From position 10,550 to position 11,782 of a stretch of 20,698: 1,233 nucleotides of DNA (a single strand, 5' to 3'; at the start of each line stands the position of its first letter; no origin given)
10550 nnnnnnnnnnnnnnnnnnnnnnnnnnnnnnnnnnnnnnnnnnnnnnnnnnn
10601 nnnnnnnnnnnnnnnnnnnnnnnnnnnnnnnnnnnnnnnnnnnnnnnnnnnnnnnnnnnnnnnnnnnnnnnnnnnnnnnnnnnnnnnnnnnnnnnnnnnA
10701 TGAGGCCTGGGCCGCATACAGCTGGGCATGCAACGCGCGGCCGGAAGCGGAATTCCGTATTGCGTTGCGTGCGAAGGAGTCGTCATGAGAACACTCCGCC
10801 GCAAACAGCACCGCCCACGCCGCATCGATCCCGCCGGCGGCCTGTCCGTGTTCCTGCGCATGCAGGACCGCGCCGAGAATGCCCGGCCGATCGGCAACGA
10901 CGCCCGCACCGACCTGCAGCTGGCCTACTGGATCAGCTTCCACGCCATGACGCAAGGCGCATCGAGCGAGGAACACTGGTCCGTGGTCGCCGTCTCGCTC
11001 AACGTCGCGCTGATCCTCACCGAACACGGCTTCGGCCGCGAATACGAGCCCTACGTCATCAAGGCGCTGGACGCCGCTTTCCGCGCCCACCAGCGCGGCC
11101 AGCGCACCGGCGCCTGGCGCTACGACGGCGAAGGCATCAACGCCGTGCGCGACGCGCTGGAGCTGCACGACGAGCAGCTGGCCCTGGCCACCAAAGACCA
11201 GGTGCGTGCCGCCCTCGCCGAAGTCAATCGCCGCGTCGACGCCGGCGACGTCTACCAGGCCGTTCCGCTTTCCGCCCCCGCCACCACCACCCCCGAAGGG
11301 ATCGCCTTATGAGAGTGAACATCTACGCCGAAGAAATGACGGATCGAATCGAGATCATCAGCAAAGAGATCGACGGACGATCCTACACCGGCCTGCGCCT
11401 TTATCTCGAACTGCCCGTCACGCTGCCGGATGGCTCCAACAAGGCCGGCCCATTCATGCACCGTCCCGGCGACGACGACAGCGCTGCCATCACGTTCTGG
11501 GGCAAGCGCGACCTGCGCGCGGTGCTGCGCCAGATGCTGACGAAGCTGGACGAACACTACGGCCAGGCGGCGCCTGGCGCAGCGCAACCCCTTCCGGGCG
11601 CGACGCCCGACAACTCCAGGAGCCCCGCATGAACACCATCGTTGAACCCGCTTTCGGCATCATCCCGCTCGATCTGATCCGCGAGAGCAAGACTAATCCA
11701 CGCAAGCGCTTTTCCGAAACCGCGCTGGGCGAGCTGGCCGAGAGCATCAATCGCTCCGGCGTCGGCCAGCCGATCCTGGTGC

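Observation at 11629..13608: Orphan 659-aa ParB/Srx-domain protein with a GARR box II variant, a five-Cys cluster and a KOW/SH3-like tail, in an integrated prophage with no ParA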

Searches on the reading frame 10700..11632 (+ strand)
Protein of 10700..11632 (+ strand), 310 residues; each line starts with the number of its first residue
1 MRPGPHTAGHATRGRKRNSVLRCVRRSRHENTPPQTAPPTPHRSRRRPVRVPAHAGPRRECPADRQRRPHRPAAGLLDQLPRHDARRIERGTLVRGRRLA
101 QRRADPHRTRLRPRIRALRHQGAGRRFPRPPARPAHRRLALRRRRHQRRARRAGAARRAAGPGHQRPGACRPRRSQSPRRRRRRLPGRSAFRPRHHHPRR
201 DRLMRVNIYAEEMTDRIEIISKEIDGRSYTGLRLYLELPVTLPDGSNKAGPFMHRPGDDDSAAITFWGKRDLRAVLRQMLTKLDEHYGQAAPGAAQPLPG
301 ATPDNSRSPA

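Call 4: search_protein_families(library=pfam, proteins=[window:10700-11632:+], max_evalue=0.01)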
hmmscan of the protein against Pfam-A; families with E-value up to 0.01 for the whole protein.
window:10700-11632:+ (310 aa): 0 families

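Call 5: search_protein_families(library=phrogs, proteins=[window:10700-11632:+], max_evalue=0.001)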
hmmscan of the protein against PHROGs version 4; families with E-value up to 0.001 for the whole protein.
window:10700-11632:+ (310 aa): 1 family
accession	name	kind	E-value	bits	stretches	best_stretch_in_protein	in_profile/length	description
phrog_20753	-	unknown function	8.5e-05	23.6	1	204-269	1-57/87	-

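Call 6: search_protein_families(library=ncbifam, proteins=[window:10700-11632:+], max_evalue=0.01)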
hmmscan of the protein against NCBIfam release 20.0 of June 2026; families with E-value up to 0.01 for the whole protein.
window:10700-11632:+ (310 aa): 0 families

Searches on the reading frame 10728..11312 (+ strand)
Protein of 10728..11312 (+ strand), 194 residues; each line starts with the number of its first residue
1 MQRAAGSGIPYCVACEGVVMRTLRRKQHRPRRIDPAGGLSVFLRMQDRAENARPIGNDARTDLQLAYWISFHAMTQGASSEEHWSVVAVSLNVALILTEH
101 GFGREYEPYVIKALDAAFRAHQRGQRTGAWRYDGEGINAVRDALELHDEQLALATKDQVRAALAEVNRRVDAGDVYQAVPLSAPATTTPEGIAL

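Call 79: search_protein_families(library=phrogs, proteins=[window:10728-11312:+], max_evalue=0.001)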
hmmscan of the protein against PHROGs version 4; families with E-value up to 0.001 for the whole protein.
window:10728-11312:+ (194 aa): 1 family
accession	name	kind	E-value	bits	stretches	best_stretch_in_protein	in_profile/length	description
phrog_20828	-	unknown function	3.6e-28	99.5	1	25-178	8-173/179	-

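Call 94: search_protein_families(library=pfam, proteins=[window:10728-11312:+], max_evalue=0.01)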
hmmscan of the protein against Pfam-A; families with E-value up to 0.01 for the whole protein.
window:10728-11312:+ (194 aa): 0 families

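Call 96: search_protein_families(library=padloc, proteins=[window:10728-11312:+], max_evalue=0.001)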
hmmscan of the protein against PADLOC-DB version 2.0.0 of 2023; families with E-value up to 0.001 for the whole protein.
window:10728-11312:+ (194 aa): 0 families

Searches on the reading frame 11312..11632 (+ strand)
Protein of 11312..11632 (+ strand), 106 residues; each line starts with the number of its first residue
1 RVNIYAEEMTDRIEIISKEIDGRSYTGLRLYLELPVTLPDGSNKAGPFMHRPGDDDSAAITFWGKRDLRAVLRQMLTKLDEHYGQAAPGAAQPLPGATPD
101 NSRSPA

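Call 79: search_protein_families(library=phrogs, proteins=[window:11312-11632:+], max_evalue=0.001)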
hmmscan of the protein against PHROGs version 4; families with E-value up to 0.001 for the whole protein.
window:11312-11632:+ (106 aa): 1 family
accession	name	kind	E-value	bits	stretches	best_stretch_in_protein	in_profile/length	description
phrog_20753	-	unknown function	9.9e-05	23.4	1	1-70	2-64/87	-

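Call 94: search_protein_families(library=pfam, proteins=[window:11312-11632:+], max_evalue=0.01)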
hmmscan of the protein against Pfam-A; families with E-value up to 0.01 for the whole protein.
window:11312-11632:+ (106 aa): 0 families

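Call 96: search_protein_families(library=padloc, proteins=[window:11312-11632:+], max_evalue=0.001)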
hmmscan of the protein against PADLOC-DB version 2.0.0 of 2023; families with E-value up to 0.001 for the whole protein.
window:11312-11632:+ (106 aa): 0 families
